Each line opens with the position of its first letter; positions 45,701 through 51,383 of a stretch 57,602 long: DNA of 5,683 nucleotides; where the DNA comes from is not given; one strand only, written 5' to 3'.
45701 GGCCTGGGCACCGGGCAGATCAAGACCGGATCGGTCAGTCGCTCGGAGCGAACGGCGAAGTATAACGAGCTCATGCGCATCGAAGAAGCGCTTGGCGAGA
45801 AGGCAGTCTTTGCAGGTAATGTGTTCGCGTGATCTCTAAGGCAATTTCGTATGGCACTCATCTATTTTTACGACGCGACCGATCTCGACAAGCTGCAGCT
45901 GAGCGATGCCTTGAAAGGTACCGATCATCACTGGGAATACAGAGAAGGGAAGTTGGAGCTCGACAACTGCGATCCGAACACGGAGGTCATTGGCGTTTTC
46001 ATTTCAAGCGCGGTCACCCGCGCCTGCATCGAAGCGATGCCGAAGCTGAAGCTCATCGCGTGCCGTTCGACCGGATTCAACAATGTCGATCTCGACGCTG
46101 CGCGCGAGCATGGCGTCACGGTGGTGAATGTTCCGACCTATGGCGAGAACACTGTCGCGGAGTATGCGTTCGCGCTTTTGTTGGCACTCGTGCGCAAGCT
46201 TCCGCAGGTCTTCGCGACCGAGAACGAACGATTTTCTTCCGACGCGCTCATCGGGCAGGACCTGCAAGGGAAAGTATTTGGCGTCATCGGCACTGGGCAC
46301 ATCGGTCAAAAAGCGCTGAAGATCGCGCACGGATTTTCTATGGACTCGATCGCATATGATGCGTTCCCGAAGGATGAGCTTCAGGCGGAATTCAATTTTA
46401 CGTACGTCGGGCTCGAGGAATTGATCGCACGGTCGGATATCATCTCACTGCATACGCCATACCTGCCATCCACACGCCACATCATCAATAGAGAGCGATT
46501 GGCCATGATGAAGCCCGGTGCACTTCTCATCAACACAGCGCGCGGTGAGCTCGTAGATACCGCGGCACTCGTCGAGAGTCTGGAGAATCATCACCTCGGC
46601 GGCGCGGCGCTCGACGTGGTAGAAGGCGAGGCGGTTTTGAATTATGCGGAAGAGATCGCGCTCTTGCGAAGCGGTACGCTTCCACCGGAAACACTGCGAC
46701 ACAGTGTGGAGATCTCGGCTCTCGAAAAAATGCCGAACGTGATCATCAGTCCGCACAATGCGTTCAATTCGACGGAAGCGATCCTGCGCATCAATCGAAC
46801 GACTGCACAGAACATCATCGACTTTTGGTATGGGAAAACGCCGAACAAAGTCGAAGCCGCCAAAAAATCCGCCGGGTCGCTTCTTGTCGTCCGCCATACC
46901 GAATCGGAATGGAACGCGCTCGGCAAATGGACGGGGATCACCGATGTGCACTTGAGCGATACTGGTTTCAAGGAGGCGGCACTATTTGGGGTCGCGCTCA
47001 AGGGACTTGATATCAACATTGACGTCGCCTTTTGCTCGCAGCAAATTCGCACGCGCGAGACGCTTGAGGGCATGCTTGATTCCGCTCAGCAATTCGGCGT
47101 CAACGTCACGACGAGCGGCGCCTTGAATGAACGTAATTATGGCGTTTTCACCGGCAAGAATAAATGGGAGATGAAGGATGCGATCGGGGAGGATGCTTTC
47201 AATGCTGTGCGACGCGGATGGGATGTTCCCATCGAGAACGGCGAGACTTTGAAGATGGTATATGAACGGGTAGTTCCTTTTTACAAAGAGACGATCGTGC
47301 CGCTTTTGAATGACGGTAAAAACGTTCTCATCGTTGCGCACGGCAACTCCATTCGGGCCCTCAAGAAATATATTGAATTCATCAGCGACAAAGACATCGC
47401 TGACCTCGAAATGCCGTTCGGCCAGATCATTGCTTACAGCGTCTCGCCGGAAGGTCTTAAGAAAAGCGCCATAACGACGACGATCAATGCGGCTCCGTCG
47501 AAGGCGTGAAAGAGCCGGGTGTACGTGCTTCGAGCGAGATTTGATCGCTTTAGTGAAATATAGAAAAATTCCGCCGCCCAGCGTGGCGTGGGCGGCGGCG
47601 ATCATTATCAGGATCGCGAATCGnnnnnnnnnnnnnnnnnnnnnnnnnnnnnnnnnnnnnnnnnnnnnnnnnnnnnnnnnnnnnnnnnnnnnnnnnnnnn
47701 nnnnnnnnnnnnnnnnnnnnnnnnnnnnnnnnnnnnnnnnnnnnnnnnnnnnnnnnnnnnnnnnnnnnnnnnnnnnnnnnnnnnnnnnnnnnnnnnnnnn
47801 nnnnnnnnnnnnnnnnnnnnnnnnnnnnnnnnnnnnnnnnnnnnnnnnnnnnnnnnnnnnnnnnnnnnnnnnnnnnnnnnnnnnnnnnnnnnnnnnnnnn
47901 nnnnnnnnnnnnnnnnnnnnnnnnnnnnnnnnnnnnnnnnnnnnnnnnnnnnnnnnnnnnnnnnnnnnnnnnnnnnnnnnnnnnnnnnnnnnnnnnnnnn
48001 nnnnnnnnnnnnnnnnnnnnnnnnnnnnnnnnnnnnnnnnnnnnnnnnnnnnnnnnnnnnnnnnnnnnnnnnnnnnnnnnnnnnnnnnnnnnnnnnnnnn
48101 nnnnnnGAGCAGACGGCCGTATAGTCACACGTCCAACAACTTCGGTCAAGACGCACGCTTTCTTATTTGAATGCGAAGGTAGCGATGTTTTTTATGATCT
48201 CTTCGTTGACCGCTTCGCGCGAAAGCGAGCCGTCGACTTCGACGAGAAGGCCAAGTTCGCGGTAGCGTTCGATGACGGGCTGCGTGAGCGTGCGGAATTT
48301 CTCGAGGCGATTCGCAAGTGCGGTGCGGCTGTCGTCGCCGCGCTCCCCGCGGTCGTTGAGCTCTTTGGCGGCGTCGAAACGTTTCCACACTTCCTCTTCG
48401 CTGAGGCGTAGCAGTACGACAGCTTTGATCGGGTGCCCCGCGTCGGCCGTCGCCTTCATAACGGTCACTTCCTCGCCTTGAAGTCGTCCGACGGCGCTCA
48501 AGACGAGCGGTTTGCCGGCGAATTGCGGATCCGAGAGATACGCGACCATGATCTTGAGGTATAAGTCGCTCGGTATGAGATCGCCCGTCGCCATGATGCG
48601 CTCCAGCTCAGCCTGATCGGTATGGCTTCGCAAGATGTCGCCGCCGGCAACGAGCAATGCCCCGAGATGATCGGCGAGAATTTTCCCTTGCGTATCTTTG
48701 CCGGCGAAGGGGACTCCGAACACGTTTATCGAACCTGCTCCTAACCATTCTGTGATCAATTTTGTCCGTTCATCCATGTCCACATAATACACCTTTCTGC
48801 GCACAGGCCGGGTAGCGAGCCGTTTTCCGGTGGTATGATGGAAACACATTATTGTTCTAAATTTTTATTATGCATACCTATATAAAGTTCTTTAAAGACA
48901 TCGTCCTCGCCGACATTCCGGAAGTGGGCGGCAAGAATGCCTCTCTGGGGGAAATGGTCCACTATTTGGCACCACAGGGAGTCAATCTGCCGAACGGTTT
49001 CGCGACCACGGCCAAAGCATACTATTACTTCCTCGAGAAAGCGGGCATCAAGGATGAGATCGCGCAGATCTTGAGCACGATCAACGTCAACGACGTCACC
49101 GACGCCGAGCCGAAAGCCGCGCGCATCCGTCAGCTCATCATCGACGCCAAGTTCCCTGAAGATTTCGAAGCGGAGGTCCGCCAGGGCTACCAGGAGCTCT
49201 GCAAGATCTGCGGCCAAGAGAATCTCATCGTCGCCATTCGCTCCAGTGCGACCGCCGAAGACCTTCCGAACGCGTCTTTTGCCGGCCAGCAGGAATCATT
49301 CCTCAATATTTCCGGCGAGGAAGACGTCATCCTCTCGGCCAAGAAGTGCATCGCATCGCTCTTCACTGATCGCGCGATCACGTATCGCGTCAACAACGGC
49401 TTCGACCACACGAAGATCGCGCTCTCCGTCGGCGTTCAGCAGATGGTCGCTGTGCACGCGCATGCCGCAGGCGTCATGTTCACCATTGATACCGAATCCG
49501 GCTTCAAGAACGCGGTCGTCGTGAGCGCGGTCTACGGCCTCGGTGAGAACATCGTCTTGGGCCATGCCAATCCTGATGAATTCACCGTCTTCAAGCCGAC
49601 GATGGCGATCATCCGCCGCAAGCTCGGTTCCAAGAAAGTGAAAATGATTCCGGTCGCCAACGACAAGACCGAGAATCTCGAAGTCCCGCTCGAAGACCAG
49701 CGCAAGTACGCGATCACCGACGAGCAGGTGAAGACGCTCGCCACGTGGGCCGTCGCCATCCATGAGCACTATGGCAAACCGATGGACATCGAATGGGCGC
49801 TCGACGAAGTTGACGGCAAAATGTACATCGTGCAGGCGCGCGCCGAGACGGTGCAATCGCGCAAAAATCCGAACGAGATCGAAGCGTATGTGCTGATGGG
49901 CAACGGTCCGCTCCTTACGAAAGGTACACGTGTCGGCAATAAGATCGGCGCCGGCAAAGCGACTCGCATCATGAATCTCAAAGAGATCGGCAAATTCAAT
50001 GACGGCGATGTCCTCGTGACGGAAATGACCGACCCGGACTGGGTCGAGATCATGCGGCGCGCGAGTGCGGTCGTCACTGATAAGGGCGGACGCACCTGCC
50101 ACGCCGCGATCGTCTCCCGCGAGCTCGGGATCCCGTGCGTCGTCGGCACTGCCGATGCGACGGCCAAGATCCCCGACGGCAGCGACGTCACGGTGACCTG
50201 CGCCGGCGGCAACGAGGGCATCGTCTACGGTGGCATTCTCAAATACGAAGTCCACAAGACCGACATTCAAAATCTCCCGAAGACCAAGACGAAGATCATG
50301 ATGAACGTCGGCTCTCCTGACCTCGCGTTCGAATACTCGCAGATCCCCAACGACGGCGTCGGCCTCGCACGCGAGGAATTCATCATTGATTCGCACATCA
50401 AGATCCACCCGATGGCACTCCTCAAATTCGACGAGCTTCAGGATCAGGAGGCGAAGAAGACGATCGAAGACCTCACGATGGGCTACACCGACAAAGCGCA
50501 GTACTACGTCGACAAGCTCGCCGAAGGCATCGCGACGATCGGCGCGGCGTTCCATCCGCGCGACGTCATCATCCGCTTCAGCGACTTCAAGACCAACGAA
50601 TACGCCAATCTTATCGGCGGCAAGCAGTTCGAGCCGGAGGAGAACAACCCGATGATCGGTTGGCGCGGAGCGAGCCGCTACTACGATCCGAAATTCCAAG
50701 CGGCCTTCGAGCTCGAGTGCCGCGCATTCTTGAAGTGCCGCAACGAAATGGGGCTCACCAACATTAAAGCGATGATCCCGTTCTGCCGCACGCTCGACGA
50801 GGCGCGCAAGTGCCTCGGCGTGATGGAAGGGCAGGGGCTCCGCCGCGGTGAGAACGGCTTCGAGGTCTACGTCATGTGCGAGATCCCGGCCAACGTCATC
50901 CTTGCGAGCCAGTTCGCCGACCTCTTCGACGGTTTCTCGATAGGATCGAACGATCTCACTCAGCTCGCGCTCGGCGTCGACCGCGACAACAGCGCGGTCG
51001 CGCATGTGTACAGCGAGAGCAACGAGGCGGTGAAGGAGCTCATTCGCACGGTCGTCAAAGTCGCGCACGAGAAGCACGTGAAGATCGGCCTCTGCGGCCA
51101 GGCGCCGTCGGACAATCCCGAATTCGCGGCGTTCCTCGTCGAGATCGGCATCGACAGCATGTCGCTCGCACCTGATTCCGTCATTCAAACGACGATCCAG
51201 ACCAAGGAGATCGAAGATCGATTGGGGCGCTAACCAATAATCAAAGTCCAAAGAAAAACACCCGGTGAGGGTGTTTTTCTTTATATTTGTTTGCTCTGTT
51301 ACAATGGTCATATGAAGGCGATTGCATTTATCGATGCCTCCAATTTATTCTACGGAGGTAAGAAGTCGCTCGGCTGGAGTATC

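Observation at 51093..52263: Low-GC NYN-nuclease gene bracketed by two copies of the ppsA 3' end that differ only synonymously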

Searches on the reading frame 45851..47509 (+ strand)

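Call 6: search_protein_families(library=pfam, proteins=[window:45851-47509:+], max_evalue=0.01)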
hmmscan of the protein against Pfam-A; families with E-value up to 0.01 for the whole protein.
window:45851-47509:+ (552 aa): 3 families
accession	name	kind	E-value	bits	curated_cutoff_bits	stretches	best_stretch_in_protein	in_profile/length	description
PF02826.25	2-Hacid_dh_C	-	1.5e-51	174.7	25.1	1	107-304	1-178/178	D-isomer specific 2-hydroxyacid dehydrogenase, NAD binding domain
PF00300.27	His_Phos_1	-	2.2e-32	112.7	21.7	1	344-534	1-184/194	Histidine phosphatase superfamily (branch 1)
PF00389.36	2-Hacid_dh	-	2.5e-28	98.9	24.6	1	27-333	21-131/134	D-isomer specific 2-hydroxyacid dehydrogenase, catalytic domain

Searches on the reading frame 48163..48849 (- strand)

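Call 6: search_protein_families(library=pfam, proteins=[window:48163-48849:-], max_evalue=0.01)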
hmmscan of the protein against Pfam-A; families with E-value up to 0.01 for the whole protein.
window:48163-48849:- (228 aa): 2 families
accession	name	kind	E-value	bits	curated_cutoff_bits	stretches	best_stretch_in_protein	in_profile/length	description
PF00406.28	ADK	-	1e-14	55.3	26.8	1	43-199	1-149/151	Adenylate kinase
PF13207.12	AAA_17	-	1.9e-08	35.1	27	1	44-162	1-123/136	AAA domain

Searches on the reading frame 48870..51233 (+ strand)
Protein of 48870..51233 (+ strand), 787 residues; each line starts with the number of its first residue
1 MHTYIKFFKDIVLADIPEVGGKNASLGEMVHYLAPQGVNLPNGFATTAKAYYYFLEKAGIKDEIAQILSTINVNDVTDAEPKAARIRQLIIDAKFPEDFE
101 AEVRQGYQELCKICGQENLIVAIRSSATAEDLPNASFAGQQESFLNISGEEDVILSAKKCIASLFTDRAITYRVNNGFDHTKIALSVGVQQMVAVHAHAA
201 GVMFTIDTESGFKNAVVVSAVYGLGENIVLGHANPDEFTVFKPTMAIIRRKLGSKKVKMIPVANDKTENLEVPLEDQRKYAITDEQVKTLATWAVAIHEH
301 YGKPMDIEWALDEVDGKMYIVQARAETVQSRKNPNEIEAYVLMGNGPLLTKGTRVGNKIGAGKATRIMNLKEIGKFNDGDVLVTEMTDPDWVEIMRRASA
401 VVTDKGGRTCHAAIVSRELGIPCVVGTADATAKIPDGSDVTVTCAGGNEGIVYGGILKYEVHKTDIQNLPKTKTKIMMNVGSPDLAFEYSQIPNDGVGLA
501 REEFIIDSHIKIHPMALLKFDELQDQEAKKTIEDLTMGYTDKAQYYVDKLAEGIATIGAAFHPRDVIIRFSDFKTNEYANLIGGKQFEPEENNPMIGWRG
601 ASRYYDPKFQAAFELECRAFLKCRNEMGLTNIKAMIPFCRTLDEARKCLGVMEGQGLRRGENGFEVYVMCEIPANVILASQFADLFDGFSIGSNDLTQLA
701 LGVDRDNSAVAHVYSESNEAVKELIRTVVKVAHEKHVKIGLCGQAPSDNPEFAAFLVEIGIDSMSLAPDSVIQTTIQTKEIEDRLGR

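Call 10: find_encoding_contigs(protein=window:48870-51233:+, flank=10000, max_places=10)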
Protein window:48870-51233:+ (787 aa): 3 contigs read that carry it; 2 places shown.
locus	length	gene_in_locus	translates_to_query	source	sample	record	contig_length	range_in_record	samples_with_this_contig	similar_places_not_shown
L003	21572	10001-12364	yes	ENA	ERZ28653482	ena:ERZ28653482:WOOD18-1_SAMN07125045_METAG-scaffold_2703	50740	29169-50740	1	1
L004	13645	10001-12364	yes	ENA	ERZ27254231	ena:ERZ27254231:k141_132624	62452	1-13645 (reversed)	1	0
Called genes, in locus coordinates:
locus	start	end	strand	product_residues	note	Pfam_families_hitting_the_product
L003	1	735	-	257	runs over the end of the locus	PF01061:ABC2_membrane, PF12698:ABC2_membrane_3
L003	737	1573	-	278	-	PF00005:ABC_tran, PF13555:AAA_29 (faint), PF13304:AAA_21 (faint)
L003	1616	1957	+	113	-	-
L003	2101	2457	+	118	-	-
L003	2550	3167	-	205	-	-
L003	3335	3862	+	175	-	-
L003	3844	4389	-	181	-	PF00578:AhpC-TSA, PF08534:Redoxin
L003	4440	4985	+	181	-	PF04203:Sortase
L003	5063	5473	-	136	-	-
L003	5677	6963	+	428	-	PF03952:Enolase_N, PF00113:Enolase_C, PF13378:MR_MLE_C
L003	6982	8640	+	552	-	PF00389:2-Hacid_dh, PF02826:2-Hacid_dh_C, PF00300:His_Phos_1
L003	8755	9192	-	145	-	-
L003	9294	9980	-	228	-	PF00406:ADK, PF13207:AAA_17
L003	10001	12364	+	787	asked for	PF01326:PPDK_N, PF00391:PEP-utilizers, PF02896:PEP-utilizers_C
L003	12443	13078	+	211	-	PF01936:NYN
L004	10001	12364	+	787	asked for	PF01326:PPDK_N, PF00391:PEP-utilizers, PF02896:PEP-utilizers_C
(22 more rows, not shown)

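Call 15: find_related_loci(query=window:48870-51233:+, collection=genome_contigs, flank=8000)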
Query window:48870-51233:+ (787 aa) in genome_contigs; peptide patterns used: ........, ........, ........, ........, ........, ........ (x = any residue, [..] = any of these).
599 stretches matched a pattern (row limit reached: there are more); 584 encode a relative of the query (tblastn E <= 1e-3); the best 80 are kept; 80 distinct loci.
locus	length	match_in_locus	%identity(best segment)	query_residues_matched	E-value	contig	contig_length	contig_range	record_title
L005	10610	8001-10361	91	1-787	0e+0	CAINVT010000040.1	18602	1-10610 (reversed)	uncultured bacterium isolate C24_bin-1043 genome assembly, contig: bin-1043:40/73, whole genome shotgun sequence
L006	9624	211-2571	73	1-787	0e+0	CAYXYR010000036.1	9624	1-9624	MAG TPA_asm: uncultured Candidatus Saccharibacteria bacterium isolate SRP135725_co3_632 genome assembly, contig: NODE_86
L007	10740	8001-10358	71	1-787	0e+0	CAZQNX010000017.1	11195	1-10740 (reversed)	MAG TPA_asm: uncultured Candidatus Saccharibacteria bacterium isolate SRP298887_co1_182 genome assembly, contig: NODE_63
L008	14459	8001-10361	70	1-787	0e+0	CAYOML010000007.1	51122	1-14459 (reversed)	MAG TPA_asm: uncultured Candidatus Saccharibacteria bacterium isolate SRP200132_co2_493 genome assembly, contig: NODE_44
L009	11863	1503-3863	69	1-787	0e+0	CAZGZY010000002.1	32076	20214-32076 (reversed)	MAG TPA_asm: uncultured Candidatus Saccharimonadales bacterium isolate SRP200132_co1_597 genome assembly, contig: NODE_2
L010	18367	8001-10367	68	1-787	0e+0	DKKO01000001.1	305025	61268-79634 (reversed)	MAG TPA_asm: Candidatus Saccharibacteria bacterium UBA6664 UBA6664_contig_1050, whole genome shotgun sequence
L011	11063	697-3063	69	1-787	0e+0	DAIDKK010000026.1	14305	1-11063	MAG TPA_asm: Candidatus Saccharibacteria bacterium isolate clean405 NODE_26_length_14305_cov_4.383329, whole genome shot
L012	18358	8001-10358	68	1-786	0e+0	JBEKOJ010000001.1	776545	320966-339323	MAG: Candidatus Saccharimonadales bacterium isolate SPRUCE 438 SPRUCE_438_1, whole genome shotgun sequence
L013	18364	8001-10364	69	1-787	0e+0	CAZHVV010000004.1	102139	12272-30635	MAG TPA_asm: uncultured Candidatus Saccharibacteria bacterium isolate SRP302447_co4_31 genome assembly, contig: NODE_680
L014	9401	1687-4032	68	1-782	0e+0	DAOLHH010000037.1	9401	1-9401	MAG TPA_asm: Candidatus Saccharibacteria bacterium isolate AMR_MDS_0253 NODE_419_length_9401_cov_7.126150, whole genome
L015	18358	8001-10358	68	1-785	0e+0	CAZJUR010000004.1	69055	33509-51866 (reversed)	MAG TPA_asm: uncultured Candidatus Saccharibacteria bacterium isolate SRP257259_co1_114 genome assembly, contig: NODE_36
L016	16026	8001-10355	69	1-783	0e+0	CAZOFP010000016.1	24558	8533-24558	MAG TPA_asm: uncultured Candidatus Saccharibacteria bacterium isolate SRP128015_co3_419 genome assembly, contig: NODE_18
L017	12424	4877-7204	68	1-776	0e+0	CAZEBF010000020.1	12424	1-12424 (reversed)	MAG TPA_asm: uncultured Candidatus Saccharibacteria bacterium isolate SRP286056_co1_136 genome assembly, contig: NODE_64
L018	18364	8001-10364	67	1-787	0e+0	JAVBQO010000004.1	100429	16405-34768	MAG: Candidatus Saccharimonadaceae bacterium isolate EPI_MAG_00169 c_000001663136, whole genome shotgun sequence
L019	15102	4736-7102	68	1-787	0e+0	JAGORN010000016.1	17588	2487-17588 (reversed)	Candidatus Saccharibacteria bacterium isolate Gw_Eff_bin_272 Gw_Eff_6933_length_17588_cov_9.462230, whole genome shotgun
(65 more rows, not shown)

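Call 35: find_homologous_proteins(query=window:48870-51233:+, max_evalue=1e-100)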
Query window:48870-51233:+ (787 aa): 8000 proteins with E <= 1e-100 among 8000 candidates; the best 120 are listed.
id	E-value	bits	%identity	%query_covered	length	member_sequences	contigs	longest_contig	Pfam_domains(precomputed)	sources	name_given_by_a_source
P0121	0.0e+0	1760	98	100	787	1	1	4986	PF00391.30,PF02896.25,PF01326.25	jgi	-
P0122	0.0e+0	1634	91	100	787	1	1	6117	PF00391.30,PF02896.25,PF01326.25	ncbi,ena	-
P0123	0.0e+0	1632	91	100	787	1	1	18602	PF00391.30,PF02896.25,PF01326.25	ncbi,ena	-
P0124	0.0e+0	1559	86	100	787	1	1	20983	PF00391.30,PF02896.25,PF01326.25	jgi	jgi:pyruvate,water dikinase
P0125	0.0e+0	1511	84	100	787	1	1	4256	PF00391.30,PF02896.25,PF01326.25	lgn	-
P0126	0.0e+0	1505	83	100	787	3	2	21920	PF00391.30,PF02896.25,PF01326.25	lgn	-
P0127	0.0e+0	1490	82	100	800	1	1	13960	PF00391.30,PF02896.25,PF01326.25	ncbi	-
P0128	0.0e+0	1488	82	100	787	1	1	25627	PF00391.30,PF02896.25,PF01326.25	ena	-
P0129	0.0e+0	1478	82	100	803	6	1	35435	PF00391.30,PF02896.25,PF01326.25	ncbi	-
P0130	0.0e+0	1460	81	100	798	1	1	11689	PF00391.30,PF02896.25,PF01326.25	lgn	-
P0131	0.0e+0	1457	80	100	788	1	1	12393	PF00391.30,PF02896.25,PF01326.25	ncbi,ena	-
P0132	0.0e+0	1456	80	100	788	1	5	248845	PF00391.30,PF02896.25,PF01326.25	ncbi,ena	-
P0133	0.0e+0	1452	80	100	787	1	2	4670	PF00391.30,PF02896.25,PF01326.25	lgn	-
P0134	0.0e+0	1436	79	100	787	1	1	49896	PF00391.30,PF02896.25,PF01326.25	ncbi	-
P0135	0.0e+0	1422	79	100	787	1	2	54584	PF00391.30,PF02896.25,PF01326.25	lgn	-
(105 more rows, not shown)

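Call 37: find_encoding_contigs(protein=P0121, flank=10000, max_places=4)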
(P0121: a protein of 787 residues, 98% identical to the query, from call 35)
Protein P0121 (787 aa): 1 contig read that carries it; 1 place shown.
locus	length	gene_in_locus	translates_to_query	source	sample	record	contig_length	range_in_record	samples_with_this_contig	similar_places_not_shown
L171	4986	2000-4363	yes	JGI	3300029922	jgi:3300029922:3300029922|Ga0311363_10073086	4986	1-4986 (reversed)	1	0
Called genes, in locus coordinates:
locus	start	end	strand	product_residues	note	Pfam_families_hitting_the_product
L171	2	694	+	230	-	?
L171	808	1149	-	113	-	-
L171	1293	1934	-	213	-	PF00406:ADK, PF13207:AAA_17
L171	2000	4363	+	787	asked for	PF01326:PPDK_N, PF00391:PEP-utilizers, PF02896:PEP-utilizers_C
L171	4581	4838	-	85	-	-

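Call 38: find_encoding_contigs(protein=P0122, flank=10000, max_places=4)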
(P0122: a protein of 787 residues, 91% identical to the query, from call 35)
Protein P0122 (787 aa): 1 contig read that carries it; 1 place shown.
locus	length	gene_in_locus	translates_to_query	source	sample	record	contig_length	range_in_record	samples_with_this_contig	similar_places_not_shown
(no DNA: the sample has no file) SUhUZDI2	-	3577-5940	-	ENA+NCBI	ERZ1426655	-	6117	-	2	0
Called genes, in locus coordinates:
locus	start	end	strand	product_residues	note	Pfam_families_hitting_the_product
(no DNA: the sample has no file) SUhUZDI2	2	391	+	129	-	?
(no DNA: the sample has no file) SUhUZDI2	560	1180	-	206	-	PF00406:ADK, PF13207:AAA_17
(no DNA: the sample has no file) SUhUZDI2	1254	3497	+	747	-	-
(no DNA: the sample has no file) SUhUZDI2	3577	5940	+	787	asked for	PF01326:PPDK_N, PF00391:PEP-utilizers, PF02896:PEP-utilizers_C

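Call 39: find_encoding_contigs(protein=P0124, flank=10000, max_places=4)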
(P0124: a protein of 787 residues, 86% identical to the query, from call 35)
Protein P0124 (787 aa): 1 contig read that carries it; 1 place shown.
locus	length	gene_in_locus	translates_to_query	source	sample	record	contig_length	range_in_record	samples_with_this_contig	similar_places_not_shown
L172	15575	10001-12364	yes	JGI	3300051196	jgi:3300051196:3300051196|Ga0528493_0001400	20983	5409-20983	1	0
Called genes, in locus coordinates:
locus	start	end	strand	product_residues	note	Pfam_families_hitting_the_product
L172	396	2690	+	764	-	PF00515:TPR_1 (faint), PF07719:TPR_2 (faint), PF13181:TPR_8 (faint), PF13428:TPR_14 (faint), PF13431:TPR_17 (faint), PF13424:TPR_12, PF13432:TPR_16 (weak), PF14559:TPR_19, +3 more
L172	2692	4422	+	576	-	PF03023:MurJ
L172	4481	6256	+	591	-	PF00009:GTP_EFTU, PF03144:GTP_EFTU_D2, PF14492:EFG_III (weak), PF00679:EFG_C, PF06421:LepA_C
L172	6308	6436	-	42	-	-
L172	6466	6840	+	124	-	-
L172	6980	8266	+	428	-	PF03952:Enolase_N, PF00113:Enolase_C, PF13378:MR_MLE_C (weak)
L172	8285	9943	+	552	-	PF00389:2-Hacid_dh, PF02826:2-Hacid_dh_C, PF00300:His_Phos_1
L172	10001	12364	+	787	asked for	PF01326:PPDK_N, PF00391:PEP-utilizers, PF02896:PEP-utilizers_C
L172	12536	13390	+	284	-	PF03372:Exo_endo_phos (weak)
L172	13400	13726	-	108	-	PF25213:HVO_A0261_N (weak), PF01638:HxlR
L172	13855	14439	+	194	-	PF02525:Flavodoxin_2, PF03358:FMN_red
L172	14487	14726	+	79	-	PF00462:Glutaredoxin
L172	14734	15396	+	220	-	PF00520:Ion_trans, PF07885:Ion_trans_2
